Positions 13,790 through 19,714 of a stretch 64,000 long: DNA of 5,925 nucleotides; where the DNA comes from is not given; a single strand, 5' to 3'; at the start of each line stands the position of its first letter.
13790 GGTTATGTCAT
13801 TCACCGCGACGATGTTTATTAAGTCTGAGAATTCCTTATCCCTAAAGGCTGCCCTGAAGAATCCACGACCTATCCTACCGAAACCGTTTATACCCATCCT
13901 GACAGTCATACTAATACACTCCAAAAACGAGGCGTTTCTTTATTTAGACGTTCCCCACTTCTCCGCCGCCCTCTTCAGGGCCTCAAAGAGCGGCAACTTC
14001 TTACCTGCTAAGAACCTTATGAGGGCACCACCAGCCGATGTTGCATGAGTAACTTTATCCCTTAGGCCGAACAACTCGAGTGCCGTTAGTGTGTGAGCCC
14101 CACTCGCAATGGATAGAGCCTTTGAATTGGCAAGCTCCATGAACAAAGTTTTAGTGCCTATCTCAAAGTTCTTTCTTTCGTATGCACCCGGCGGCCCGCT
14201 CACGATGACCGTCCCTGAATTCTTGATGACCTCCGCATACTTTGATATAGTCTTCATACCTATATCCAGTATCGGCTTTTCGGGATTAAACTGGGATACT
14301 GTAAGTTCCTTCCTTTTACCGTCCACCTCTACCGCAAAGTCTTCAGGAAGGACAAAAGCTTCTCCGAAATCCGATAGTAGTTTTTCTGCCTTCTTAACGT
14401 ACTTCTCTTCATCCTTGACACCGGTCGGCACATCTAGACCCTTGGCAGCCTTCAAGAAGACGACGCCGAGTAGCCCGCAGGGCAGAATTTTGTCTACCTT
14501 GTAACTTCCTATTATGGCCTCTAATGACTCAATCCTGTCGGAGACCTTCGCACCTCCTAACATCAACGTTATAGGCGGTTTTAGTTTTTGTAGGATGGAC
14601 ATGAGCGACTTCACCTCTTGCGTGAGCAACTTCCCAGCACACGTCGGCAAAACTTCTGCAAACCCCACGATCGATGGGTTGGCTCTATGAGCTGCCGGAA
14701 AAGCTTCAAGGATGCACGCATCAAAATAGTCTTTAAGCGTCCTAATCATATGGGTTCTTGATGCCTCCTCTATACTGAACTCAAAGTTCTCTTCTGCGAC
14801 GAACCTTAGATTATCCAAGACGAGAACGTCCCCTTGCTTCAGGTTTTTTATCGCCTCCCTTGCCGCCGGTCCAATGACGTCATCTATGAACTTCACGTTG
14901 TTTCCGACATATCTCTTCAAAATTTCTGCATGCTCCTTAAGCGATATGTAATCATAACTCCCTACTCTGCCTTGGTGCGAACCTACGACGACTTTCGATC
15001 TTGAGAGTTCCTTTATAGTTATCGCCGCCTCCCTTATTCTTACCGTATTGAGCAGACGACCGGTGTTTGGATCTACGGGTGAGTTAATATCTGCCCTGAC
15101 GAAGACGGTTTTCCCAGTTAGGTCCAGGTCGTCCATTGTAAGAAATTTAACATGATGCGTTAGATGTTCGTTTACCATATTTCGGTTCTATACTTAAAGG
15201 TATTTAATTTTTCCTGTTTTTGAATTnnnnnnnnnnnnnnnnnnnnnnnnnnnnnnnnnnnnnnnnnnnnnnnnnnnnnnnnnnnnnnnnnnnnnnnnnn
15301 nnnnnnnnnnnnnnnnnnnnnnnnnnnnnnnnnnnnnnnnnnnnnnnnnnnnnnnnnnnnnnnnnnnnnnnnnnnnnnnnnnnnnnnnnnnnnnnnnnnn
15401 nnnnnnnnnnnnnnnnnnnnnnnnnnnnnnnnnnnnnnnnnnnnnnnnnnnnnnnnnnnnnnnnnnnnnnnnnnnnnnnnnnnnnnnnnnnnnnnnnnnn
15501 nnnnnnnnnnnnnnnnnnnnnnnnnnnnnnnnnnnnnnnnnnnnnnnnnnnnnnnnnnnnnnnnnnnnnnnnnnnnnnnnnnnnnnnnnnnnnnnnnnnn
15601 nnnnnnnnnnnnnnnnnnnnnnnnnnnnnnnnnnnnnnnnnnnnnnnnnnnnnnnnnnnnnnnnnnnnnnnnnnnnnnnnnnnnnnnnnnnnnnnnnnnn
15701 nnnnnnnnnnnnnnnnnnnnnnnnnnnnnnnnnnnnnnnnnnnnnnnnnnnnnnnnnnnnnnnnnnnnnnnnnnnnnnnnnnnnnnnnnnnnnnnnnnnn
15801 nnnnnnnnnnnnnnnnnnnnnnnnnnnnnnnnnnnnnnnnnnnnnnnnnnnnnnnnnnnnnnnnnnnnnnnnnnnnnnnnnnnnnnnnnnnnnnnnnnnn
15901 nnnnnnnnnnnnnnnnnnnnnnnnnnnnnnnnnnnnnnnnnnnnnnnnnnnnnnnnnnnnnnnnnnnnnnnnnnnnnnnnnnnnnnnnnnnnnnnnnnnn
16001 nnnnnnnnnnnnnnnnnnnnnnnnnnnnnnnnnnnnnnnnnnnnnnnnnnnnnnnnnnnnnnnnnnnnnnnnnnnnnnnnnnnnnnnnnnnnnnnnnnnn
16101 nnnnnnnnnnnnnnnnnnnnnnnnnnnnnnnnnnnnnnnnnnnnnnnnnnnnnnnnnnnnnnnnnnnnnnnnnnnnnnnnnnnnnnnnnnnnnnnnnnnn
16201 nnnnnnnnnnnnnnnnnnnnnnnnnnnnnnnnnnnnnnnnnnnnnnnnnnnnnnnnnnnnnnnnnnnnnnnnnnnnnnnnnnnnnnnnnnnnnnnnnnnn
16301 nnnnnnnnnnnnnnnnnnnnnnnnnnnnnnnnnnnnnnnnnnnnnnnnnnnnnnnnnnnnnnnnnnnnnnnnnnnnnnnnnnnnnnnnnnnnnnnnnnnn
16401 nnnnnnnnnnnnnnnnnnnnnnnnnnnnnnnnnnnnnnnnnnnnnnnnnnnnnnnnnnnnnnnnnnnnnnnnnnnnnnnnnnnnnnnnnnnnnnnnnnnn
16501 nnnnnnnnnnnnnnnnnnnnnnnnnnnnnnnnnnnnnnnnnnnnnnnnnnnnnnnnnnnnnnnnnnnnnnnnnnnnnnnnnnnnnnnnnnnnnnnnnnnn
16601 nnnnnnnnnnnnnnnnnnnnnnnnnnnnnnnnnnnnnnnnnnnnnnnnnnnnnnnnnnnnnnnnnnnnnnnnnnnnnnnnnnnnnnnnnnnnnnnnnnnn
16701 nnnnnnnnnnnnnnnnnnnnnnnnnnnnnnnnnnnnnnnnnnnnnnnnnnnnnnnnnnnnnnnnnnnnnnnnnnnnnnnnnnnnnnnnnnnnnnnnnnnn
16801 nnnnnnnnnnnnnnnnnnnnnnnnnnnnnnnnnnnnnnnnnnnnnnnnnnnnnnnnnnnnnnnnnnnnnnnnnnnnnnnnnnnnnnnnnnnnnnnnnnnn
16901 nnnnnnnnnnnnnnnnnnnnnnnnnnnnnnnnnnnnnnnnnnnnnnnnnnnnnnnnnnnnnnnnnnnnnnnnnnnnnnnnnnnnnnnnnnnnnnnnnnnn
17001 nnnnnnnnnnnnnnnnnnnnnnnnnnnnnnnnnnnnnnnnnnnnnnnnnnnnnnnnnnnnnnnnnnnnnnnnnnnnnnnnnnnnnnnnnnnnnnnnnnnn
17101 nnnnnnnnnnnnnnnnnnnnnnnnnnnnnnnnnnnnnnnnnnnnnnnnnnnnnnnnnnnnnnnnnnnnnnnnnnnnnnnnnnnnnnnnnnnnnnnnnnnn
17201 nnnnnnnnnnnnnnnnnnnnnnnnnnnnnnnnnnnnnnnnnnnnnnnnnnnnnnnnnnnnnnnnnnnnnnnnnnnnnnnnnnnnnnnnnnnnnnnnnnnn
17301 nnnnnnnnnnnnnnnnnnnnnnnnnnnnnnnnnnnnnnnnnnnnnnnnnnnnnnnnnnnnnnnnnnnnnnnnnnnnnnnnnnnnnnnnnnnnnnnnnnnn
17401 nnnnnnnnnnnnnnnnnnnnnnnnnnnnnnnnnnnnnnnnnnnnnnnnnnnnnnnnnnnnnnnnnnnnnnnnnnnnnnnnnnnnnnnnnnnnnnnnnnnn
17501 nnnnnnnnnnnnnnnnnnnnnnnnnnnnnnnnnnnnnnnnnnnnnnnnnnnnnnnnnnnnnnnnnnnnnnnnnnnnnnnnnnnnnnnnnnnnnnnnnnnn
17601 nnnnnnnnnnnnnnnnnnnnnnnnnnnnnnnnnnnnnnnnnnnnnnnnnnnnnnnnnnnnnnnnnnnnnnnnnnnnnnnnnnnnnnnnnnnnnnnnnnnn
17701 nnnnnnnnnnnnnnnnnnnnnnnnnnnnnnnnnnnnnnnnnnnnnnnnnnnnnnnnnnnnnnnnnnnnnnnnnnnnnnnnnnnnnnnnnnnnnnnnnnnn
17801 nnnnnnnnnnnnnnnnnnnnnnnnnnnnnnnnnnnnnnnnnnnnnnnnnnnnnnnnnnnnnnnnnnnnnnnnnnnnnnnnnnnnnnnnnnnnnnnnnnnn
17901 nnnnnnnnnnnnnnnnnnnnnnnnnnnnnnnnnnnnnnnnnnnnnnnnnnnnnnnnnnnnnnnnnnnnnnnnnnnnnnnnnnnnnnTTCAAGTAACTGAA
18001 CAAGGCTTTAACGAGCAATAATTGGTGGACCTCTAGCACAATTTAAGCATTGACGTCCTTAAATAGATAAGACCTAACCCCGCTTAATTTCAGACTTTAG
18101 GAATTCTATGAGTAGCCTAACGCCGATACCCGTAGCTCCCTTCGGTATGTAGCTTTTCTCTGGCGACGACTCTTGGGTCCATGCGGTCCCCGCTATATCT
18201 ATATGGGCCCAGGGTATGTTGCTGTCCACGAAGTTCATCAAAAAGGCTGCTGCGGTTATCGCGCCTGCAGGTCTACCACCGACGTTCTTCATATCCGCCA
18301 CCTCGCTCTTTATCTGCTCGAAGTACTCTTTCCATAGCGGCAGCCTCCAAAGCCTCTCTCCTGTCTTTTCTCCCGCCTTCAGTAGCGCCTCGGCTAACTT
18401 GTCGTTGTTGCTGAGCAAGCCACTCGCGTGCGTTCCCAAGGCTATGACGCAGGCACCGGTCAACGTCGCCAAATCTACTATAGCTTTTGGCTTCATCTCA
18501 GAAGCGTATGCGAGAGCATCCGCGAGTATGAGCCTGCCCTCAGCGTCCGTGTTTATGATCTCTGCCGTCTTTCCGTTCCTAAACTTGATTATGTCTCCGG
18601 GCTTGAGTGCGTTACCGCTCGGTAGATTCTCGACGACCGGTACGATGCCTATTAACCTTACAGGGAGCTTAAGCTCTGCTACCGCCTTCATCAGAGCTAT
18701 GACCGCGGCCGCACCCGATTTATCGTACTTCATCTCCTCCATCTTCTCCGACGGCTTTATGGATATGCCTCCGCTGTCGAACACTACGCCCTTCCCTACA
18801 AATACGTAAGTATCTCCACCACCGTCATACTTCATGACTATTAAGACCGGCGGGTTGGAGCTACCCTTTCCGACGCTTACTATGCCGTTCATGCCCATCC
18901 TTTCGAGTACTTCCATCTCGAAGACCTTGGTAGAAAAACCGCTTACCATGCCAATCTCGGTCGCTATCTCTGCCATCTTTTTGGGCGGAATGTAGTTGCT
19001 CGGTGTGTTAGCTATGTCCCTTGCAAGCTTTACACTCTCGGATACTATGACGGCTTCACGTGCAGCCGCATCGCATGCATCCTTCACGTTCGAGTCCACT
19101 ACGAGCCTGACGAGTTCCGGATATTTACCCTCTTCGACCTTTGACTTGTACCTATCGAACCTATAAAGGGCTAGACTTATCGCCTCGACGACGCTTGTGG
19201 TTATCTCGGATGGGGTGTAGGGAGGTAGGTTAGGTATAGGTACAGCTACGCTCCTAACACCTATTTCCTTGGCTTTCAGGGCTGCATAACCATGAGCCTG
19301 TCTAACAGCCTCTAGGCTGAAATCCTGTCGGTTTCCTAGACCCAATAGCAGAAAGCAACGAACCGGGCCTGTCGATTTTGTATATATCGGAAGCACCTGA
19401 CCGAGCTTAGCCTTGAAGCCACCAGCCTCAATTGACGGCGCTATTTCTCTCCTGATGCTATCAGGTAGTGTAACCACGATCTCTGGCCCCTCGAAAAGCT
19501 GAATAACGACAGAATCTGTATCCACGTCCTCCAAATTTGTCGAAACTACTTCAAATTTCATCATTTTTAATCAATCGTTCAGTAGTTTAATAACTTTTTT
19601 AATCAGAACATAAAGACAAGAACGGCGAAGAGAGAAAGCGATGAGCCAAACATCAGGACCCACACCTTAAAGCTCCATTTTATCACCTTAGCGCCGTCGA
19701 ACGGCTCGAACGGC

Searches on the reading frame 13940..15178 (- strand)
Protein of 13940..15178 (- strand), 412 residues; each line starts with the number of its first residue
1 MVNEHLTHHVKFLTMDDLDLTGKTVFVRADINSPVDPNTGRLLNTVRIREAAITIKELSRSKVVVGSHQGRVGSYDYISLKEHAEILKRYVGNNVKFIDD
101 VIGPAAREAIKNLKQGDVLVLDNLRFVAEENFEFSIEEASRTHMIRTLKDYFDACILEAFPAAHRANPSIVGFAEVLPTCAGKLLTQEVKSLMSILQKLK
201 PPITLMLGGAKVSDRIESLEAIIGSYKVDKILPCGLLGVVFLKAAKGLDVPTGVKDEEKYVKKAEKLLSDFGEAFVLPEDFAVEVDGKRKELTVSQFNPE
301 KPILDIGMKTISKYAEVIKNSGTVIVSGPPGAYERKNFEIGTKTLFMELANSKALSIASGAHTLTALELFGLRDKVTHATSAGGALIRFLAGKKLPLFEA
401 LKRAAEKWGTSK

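Call 79: search_protein_families(library=pfam, proteins=[window:13940-15178:-], max_evalue=0.00001)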
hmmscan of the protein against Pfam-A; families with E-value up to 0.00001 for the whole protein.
window:13940-15178:- (412 aa): 1 family
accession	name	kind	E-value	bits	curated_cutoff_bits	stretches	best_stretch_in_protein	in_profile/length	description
PF00162.24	PGK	-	5.2e-103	345.4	27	1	15-393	1-379/379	Phosphoglycerate kinase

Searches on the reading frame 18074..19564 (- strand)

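Call 79: search_protein_families(library=pfam, proteins=[window:18074-19564:-], max_evalue=0.00001)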
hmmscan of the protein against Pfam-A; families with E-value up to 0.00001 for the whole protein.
window:18074-19564:- (496 aa): 2 families
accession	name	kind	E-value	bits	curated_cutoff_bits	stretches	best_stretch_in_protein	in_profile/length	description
PF00883.26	Peptidase_M17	-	7.4e-127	423.3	25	1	180-486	2-310/310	Cytosol aminopeptidase family, catalytic domain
PF02789.23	Peptidase_M17_N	-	4.4e-19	69.1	23.4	1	34-142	18-128/129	Cytosol aminopeptidase family, N-terminal domain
